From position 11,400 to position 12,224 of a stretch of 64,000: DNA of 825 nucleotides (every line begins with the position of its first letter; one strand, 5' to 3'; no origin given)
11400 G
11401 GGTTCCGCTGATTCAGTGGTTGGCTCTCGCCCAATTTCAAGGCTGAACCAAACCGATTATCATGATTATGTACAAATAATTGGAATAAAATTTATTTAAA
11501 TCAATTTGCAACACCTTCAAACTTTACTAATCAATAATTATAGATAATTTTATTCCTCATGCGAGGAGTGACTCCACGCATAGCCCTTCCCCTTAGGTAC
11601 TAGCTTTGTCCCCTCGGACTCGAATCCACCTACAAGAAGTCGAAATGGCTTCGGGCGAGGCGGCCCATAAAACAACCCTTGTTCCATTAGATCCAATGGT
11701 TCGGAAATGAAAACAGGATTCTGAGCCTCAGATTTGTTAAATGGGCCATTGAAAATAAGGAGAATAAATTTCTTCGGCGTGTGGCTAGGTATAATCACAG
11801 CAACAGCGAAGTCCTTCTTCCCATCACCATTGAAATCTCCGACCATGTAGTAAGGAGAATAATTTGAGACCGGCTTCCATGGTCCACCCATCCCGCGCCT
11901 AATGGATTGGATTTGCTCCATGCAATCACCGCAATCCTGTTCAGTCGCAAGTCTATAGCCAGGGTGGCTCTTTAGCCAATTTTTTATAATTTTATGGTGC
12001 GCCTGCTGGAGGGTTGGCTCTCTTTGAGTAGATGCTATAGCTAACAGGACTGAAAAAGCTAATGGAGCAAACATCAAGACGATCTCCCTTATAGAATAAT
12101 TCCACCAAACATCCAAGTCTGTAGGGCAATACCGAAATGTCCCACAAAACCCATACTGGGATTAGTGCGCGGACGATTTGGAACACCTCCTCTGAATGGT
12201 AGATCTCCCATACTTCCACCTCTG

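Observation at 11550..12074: Candidate cognate immunity gene: secreted FG-GAP-like 174-aa protein with its SD placed right after the toxin stop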

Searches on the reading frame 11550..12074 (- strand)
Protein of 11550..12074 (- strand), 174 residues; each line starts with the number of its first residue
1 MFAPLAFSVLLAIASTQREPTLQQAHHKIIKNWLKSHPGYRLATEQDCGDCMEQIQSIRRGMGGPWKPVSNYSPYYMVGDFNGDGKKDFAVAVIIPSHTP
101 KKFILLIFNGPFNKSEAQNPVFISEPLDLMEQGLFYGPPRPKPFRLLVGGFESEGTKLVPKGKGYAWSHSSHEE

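Call 6: search_protein_families(library=pfam, proteins=[window:11550-12074:-], max_evalue=1)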
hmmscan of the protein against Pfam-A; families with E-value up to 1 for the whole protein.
window:11550-12074:- (174 aa): 3 families
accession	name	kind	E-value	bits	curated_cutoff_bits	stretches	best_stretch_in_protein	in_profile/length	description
PF01839.29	FG-GAP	-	0.0025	18.1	22.1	1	78-92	7-21/37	FG-GAP repeat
PF13517.12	FG-GAP_3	-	0.036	15.1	26.9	1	80-92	1-13/61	FG-GAP-like repeat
PF07533.21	BRK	-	0.16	12.1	23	1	30-43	29-42/44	BRK domain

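Call 7: search_protein_families(library=ncbifam, proteins=[window:11550-12074:-], max_evalue=1)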
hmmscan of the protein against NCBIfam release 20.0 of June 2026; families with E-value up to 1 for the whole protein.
window:11550-12074:- (174 aa): 1 family
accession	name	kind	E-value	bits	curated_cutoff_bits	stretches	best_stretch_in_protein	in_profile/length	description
NF047539.1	XAC2610_fam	domain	0.064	13.7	35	1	78-100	3-25/89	XAC2610-related protein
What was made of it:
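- On XAC2610 / X-Tfi family (NF047539): 13.7 bits, E 0.064, model positions 3-25 only (call 7).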

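Call 8: find_homologous_proteins(query=window:11550-12074:-, max_evalue=0.001)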
Query window:11550-12074:- (174 aa): 73 proteins with E <= 0.001 among 139 candidates.
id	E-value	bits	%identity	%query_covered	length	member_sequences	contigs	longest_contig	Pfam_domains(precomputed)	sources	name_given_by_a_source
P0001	8.9e-117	405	100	100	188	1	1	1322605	-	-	-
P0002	9.7e-70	252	61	99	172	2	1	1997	-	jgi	-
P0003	2.7e-69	250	62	99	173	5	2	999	-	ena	-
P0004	7.3e-69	249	59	100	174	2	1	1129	-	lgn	-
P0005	4.3e-68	247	62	93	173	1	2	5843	-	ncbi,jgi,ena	jgi:hypothetical protein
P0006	5.7e-68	246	65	87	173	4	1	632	-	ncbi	-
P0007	2.3e-66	241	61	93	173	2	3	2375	-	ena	-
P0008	5.4e-66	240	64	87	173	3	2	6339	-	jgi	-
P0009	1.3e-64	235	59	97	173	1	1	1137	-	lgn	-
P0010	2.5e-64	234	61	90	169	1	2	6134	-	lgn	-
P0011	3.4e-58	214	51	99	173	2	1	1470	-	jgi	jgi:hypothetical protein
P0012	5.5e-55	204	52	95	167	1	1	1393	-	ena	-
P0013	1.9e-54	202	51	99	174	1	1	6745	-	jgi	jgi:hypothetical protein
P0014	5.5e-48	181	69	64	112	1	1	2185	-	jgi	jgi:hypothetical protein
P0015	1.8e-45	173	55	83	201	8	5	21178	-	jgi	jgi:hypothetical protein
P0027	1.6e-42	163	48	95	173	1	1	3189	PF01839.30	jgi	jgi:FG-GAP repeat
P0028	4.5e-42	162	52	83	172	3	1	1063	-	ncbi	-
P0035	1.4e-41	160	50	82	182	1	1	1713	-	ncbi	-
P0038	4.6e-41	158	50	93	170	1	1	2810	-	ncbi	-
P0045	9.5e-40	154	47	97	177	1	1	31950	-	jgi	jgi:hypothetical protein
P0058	2.7e-34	136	43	93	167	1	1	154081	-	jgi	-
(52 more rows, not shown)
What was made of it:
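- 11550..12074 (-): Candidate immunity gene, 174 aa (ATG 12074, TAA 11552-11550). It has 73 homologs (call 8).
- Checked: It has 73 homologs with E-values down to 1e-70 (call 8).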

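Call 9: find_encoding_contigs(protein=P0058, flank=8000, max_places=3)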
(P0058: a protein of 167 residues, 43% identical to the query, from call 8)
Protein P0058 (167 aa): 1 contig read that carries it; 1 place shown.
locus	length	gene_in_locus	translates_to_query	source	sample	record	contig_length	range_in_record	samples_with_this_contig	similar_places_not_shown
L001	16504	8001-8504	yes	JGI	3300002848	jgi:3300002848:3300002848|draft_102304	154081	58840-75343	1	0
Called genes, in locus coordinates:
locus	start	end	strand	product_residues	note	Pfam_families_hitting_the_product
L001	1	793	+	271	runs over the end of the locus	-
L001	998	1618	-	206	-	-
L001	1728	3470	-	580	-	PF14716:HHH_8, PF14792:DNA_pol_B_palm (faint), PF14520:HHH_5, PF14791:DNA_pol_B_thumb, PF02811:PHP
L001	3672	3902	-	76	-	PF00313:CSD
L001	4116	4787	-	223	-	PF00293:NUDIX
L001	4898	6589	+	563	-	PF10079:Rossmann-like_BshC, PF24850:CC_BshC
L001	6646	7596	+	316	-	PF20434:BD-FAE, PF07859:Abhydrolase_3, PF00326:Peptidase_S9 (weak)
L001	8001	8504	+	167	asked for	-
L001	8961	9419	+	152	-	PF00430:ATP-synt_B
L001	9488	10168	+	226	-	PF00430:ATP-synt_B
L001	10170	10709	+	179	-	PF00213:OSCP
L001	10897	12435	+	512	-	PF02874:ATP-synt_ab_N, PF00006:ATP-synt_ab, PF00306:ATP-synt_ab_C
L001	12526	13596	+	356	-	PF00231:ATP-synt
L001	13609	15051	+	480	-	PF02874:ATP-synt_ab_N, PF00006:ATP-synt_ab, PF22919:ATP-synt_VA_C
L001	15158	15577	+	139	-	PF02823:ATP-synt_DE_N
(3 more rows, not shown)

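Call 10: find_encoding_contigs(protein=P0045, flank=8000, max_places=3)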
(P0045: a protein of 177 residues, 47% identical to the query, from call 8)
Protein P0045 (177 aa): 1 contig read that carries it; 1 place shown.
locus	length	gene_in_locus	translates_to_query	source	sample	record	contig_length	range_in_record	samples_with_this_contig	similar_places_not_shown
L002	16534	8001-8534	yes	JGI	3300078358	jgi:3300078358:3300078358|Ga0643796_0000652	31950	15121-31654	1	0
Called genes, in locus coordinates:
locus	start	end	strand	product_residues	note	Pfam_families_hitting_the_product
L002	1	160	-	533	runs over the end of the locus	PF00919:UPF0004, PF04055:Radical_SAM, PF18693:TRAM_2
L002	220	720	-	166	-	PF01381:HTH_3, PF13560:HTH_31 (faint)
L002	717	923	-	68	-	-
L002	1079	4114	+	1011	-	PF13620:CarboxypepD_reg, PF13715:CarbopepD_reg_2, PF07715:Plug, PF00593:TonB_dep_Rec_b-barrel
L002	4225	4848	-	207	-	PF01243:PNPOx_N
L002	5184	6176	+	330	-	PF08545:ACP_syn_III, PF08541:ACP_syn_III_C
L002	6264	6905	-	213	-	PF03446:NAD_binding_2 (weak), PF03807:F420_oxidored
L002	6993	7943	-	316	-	PF02621:VitK2_biosynth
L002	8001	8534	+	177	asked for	-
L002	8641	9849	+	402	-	PF02481:DNA_processg_A, PF17782:WHD_DprA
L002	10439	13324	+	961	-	PF01751:Toprim, PF01131:Topoisom_bac, PF01396:Zn_ribbon_Top1, PF13408:Zn_ribbon_recom (faint), PF01396:Zn_ribbon_Top1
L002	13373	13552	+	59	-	-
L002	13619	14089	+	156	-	PF15956:DUF4760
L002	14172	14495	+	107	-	-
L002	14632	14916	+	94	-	PF04248:NTP_transf_9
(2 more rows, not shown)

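Call 11: find_encoding_contigs(protein=P0015, flank=8000, max_places=5)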
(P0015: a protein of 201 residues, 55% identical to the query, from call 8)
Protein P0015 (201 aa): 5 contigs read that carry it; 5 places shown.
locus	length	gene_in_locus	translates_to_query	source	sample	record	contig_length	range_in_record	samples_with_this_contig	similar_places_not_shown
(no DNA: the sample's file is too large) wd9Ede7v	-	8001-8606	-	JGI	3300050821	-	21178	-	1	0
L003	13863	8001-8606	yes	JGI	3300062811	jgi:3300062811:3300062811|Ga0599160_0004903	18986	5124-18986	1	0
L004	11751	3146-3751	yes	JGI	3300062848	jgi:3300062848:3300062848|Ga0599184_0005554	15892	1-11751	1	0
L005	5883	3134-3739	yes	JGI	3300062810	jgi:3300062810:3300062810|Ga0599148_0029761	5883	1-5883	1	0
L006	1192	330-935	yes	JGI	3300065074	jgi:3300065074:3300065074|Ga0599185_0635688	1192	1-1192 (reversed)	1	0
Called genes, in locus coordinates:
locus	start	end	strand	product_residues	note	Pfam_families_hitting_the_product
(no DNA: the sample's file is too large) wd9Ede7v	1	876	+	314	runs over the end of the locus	PF26745:SPM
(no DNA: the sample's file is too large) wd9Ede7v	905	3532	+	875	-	-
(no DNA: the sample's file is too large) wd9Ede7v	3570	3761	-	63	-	-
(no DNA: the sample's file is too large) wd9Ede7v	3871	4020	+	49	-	-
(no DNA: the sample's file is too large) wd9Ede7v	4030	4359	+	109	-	-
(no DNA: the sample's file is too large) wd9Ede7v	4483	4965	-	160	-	-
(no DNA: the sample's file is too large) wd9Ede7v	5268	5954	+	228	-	-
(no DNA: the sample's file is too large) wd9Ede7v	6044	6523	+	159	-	-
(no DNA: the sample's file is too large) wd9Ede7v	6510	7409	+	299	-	PF05593:RHS_repeat (faint), PF25023:TEN_YD-shell (weak)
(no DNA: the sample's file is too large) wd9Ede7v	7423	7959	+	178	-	-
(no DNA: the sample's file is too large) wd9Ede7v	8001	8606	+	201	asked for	-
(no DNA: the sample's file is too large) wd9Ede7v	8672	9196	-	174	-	PF13538:UvrD_C_2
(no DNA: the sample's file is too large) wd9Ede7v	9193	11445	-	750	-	PF08751:TrwC, PF02562:PhoH (faint), PF13245:AAA_19, PF13604:AAA_30, PF01443:Viral_helicase1 (weak), PF22232:TraI_hel_assoc_N (weak)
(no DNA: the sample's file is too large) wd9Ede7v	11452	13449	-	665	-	PF10412:TrwB_AAD_bind, PF02534:T4SS-DNA_transf, PF12696:TraG-D_C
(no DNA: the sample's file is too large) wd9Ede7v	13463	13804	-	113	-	-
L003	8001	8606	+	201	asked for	-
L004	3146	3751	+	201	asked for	-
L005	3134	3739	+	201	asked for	-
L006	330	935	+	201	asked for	-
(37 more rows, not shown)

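Call 23: find_related_loci(query=A1, collection=genome_contigs, flank=6000)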
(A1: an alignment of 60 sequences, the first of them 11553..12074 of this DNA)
Query A1 (174 aa) in genome_contigs; peptide patterns used: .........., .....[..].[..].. (x = any residue, [..] = any of these).
600 stretches matched a pattern (row limit reached: there are more); 4 encode a relative of the query (tblastn E <= 1e-3); 4 distinct loci.
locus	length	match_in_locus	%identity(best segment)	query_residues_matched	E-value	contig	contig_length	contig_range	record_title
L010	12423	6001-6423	50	21-165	2e-42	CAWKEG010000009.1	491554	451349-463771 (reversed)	MAG: uncultured Acidobacteriaceae bacterium isolate MFD04752.bin.1.131 genome assembly, contig: contig_2035, whole genom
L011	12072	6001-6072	58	70-93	3e-6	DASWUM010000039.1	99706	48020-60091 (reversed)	MAG TPA_asm: Pyrinomonadaceae bacterium isolate SMAG_U3603 k141_89284, whole genome shotgun sequence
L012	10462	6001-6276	30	77-163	5e-6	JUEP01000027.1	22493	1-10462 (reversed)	MAG: marine actinobacterium MedAcidi-G3 MedDCM-JULCOM-C523, whole genome shotgun sequence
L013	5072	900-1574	52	63-110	7e-6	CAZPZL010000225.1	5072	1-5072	MAG TPA_asm: uncultured Granulicella sp. isolate binchicken_co3_305 genome assembly, contig: NODE_54270_length_5072_cov_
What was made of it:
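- Tried and rejected: Genome_contigs scan with the full-family alignment (call 23).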

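Call 27: predict_structure(alignment_id=A1)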
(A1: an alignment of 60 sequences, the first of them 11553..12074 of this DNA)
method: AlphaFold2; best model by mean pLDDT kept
length: 174 residues; sequences in the alignment: 60
mean_pLDDT: 87.1   pTM: 0.81
mean pLDDT of the five models: 87.1, 85.9, 83.9, 81.8, 81.8
residues with pLDDT >= 90: 121; 70-90: 26; 50-70: 20; < 50: 7
segments of 3 or more residues with pLDDT < 50: 171-174
pLDDT, mean of each block of 10 residues (from residue 1): 61 55 91 97 95 93 85 95 96 96 97 84 97 91 92 86 89 40
secondary structure, 60 per line:
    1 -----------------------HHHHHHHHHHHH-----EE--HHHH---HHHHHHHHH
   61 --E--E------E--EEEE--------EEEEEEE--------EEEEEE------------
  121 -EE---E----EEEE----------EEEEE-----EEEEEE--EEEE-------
elements in order: H24-35 H45-48 H52-60 E76-79 E88-94 E103-108 E132-135 E146-150 E156-161 E164-167
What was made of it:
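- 11550..12074 (-): The AF2 model has pLDDT 87 (call 27).
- Checked: The AlphaFold2 model is confident (pLDDT 87, pTM 0.81; call 27).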

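Call 33: fold_search(model_id=the predicted structure, library=pdb)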
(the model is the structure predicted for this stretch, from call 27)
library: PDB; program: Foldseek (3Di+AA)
matches with E <= 10: 331; with E <= 0.001: 0
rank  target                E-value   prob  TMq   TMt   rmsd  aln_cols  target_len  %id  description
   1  9dao_A                1.3e-01  0.66  0.30  0.13  11.1       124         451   16  AlphaIIbbeta3 in fully-extended conformation in complex with R6H8 Fab (released 2025-04-09)
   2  9axl_A                2.6e-01  0.54  0.30  0.10  11.1       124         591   16  Structure of the semi-extended AlphaIIbBeta3 in complex with R21D10 Fab (released 2024-11-13)
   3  3fcs_A                3.5e-01  0.41  0.30  0.07  11.4       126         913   15  Structure of complete ectodomain of integrin aIIBb3 (released 2009-01-20)
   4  2vc2_A                3.7e-01  0.63  0.35  0.15   8.0       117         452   18  Re-refinement of Integrin AlphaIIbBeta3 Headpiece Bound to Antagonist L-739758 (released 2008-09-02)
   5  7sul_A                4.2e-01  0.35  0.27  0.16   6.0        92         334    9  Crystal structure of the WD-repeat domain of human SEC31A (released 2021-12-01)
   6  9o5a_G                4.2e-01  0.20  0.27  0.15  10.5       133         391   11  The KICSTOR-GATOR1 complex (released 2026-02-18)
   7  5ur6                  5.6e-01  0.06  0.18  0.18  15.4       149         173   11  PYR1 bound to the rationally designed agonist cyanabactin (released 2017-11-22)
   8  6f1t_h                6.7e-01  0.09  0.23  0.12  24.2       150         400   11  Cryo-EM structure of two dynein tail domains bound to dynactin and BICDR1 (released 2018-01-17)
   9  9p96_A                7.0e-01  0.25  0.29  0.10   9.0       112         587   12  CryoEM structure of the apo integrin alpha4beta7 (released 2025-09-24)
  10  8d81_A                7.0e-01  0.16  0.26  0.07  10.2       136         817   12  Cereblon~DDB1 bound to Pomalidomide (released 2022-07-20)
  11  9ltr_B                7.0e-01  0.16  0.25  0.05   8.2       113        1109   12  Cryo-EM structure of dimeric DDB1-DDA1-DET1-Ube2e2-COP1 complex (released 2026-01-28)
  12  6rlb_D                7.0e-01  0.12  0.28  0.13  28.8       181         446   14  Structure of the dynein-2 complex; tail domain (released 2019-08-28)
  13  1fuw_MODEL_1_A        7.5e-01  0.08  0.17  0.27  13.3        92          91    9  SOLUTION STRUCTURE AND BACKBONE DYNAMICS OF A DOUBLE MUTANT SINGLE-CHAIN MONELLIN(SCM) DETERMINED BY NUCLEAR M (released 2001-06-06)
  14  9a1f_R                7.9e-01  0.06  0.17  0.22  13.1       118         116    8  Integrative structure of the XcpGHIJK pseudo pilus filament model of a type II secretion system (released 2021-06-18)
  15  5ujv_A                7.9e-01  0.05  0.18  0.17  15.3       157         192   11  Crystal structure of FePYR1 in complex with abscisic acid (released 2017-11-08)
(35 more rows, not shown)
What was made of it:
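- On FG-GAP / integrin-alpha beta-propeller (PF01839): The best Foldseek TM-score to integrin propellers is 0.30-0.35, with E>0.1 (call 33).
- Tried and rejected: Foldseek of the immunity model against PDB (call 33).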

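Call 34: search_solved_structures(query=A1, max_evalue=10, show_alignments=3)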
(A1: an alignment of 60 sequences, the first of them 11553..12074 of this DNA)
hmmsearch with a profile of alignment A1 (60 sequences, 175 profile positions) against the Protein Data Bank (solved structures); distinct sequences matched with E-value up to 10: 48.
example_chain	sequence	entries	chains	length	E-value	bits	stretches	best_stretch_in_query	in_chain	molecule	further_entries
9oee_A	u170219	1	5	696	2e-10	43.5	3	82-99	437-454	Secreted esterase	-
8tcg_A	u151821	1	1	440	0.00051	22.7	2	76-115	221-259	Integrin alpha-V heavy chain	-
8tcf_A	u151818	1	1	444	0.00052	22.6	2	76-115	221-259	Integrin alpha-V heavy chain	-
9ind_A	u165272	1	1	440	0.00072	22.2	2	76-115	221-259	Integrin alpha-V heavy chain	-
9xmm_A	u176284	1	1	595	0.00075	22.1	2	76-115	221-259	Integrin alpha-V heavy chain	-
6om2_A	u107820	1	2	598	0.00077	22.1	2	76-115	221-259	Integrin alpha-V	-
6om1_A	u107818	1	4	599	0.00078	22.1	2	76-115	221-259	Integrin alpha-V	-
5ffg_A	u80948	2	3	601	0.00078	22.1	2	76-115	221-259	Integrin alpha-V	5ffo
7y1t_A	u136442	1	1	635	0.00094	21.8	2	76-115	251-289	Integrin alpha-V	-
8w20_C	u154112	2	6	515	0.001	21.7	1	80-97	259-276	Secreted esterase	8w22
5ner_A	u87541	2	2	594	0.001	21.7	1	76-115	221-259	Integrin alpha-V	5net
5nem_A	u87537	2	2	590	0.001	21.7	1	76-115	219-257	Integrin alpha-V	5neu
8ij5_E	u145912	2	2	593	0.001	21.6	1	76-115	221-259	Integrin alpha-V heavy chain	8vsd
4um9_A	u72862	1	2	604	0.0011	21.6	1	76-115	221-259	Integrin alpha-V heavy chain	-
9cz7_A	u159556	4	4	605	0.0011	21.6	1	76-115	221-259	Integrin alpha-V heavy chain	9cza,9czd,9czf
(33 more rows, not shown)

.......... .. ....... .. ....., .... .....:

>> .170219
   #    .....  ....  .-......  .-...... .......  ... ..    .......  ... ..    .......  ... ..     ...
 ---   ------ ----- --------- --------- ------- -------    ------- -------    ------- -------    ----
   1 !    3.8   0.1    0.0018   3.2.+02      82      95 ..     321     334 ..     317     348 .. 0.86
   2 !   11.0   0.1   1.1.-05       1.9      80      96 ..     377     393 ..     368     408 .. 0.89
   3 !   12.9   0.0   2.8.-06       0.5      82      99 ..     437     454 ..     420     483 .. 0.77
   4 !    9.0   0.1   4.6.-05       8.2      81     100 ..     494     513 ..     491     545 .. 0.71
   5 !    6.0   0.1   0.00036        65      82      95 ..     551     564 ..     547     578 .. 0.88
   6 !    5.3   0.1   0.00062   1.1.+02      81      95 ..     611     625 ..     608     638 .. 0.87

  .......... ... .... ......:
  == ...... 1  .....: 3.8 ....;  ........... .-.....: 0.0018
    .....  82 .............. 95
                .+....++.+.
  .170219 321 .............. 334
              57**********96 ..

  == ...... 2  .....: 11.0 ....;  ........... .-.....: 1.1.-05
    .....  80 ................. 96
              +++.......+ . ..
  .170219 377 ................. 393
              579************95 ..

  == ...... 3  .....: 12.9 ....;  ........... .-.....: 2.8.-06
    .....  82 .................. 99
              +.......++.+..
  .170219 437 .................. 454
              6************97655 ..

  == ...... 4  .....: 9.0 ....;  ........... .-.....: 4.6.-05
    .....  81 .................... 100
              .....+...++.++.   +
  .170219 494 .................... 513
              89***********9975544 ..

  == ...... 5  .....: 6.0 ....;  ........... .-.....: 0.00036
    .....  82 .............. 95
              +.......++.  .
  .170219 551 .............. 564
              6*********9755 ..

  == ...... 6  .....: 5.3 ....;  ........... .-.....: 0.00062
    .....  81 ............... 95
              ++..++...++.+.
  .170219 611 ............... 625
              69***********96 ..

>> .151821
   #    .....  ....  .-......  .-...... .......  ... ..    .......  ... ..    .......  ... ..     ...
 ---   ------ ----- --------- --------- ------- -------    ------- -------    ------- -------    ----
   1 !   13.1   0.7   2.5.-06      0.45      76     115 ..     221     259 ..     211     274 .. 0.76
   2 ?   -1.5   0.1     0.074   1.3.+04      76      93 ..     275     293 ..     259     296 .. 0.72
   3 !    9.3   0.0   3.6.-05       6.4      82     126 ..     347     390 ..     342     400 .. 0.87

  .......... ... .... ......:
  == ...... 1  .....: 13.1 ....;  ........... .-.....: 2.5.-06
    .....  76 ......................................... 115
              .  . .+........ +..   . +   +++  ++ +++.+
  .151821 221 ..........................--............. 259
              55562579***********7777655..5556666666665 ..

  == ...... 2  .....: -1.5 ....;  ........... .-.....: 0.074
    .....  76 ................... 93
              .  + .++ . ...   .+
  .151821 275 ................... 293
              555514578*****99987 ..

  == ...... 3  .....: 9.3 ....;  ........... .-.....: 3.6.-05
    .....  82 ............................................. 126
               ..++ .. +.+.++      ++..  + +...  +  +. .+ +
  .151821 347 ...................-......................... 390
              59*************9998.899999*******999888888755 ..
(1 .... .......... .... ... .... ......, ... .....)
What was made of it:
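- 11802..11840 (-): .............: single integrin-type FG-GAP Ca-binding loop (D80-x-N82-x-D84-G85-x-x-D88). The profile matches integrin alpha-V blades (call 34).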

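Call 67: search_protein_families(library=ncbifam, alignment_id=A1, max_evalue=1)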
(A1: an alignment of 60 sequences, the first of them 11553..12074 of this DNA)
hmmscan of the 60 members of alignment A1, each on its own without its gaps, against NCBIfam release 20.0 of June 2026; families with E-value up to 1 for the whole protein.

A. member 1, window:11553-12074:- (174 aa): 1 family
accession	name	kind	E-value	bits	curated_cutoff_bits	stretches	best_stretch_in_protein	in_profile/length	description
NF047539.1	XAC2610_fam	domain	0.064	13.7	35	1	78-100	3-25/89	XAC2610-related protein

B. families by the number of members that match (of 60 scanned): 12 families
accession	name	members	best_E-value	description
NF047539.1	XAC2610_fam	29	0.0014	XAC2610-related protein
TIGR03510.1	XapX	1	0.024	XapX domain-containing protein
NF040734.1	CC-COOH_SaoC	1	0.043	Cys-Cys-COOH (seleno)protein SaoC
NF053539.1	resorcinol_DarB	1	0.062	dialkylresorcinol biosynthesis protein DarB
TIGR00537.1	hemK_rel_arch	1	0.063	HemK2/MTQ2 family protein methyltransferase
NF006610.0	PRK09169.1-4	1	0.067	hypothetical protein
NF000225.3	AAC_6p_Strep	1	0.07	aminoglycoside 6'-N-acetyltransferase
NF037980.1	T2SS_GspK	1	0.073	type II secretion system minor pseudopilin GspK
NF041140.1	Trm10AGmtase_Thcocales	1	0.15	tRNA (guanine(9)-/adenine(9)-N1)-methyltransferase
NF002021.1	PRK00831.1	1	0.16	type B 50S ribosomal protein L36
NF038124.1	PEP_CTERM_TLD_A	1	0.24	PEP_CTERM-anchored TLD domain-containing protein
NF047971.1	ThermolysLepto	1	0.27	M4 family metalopeptidase thermolysin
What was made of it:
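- On XAC2610 / X-Tfi family (NF047539): The best of 60 members reaches E 0.0014 (call 67).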

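Call 68: list_cluster_members(proteins=[P0005, P0006, P0028, P0035, P0038, P0027])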
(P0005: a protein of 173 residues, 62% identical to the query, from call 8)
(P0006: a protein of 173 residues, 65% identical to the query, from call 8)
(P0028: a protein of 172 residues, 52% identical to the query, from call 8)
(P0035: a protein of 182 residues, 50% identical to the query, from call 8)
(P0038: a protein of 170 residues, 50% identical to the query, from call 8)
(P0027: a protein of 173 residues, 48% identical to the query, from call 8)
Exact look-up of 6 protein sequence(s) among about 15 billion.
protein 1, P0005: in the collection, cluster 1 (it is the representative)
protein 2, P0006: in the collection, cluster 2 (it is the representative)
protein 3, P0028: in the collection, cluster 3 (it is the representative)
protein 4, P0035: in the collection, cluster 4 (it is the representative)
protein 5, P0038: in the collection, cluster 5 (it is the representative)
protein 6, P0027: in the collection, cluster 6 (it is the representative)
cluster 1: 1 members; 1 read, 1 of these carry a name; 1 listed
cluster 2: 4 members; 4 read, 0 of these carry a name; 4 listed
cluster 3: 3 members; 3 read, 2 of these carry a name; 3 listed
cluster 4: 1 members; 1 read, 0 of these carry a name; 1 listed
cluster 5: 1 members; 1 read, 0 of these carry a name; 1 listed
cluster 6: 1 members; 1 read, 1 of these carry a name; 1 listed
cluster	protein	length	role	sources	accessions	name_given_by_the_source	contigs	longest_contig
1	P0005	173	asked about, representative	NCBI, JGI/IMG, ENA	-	hypothetical protein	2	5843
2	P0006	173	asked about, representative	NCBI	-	-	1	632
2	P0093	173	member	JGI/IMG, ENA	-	-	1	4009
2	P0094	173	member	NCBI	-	-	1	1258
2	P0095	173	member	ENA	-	-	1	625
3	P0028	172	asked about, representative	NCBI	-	-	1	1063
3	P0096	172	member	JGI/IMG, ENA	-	hypothetical protein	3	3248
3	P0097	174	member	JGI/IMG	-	hypothetical protein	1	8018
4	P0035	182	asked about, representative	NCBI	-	-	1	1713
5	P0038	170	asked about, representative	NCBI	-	-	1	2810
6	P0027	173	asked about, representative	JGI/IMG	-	FG-GAP repeat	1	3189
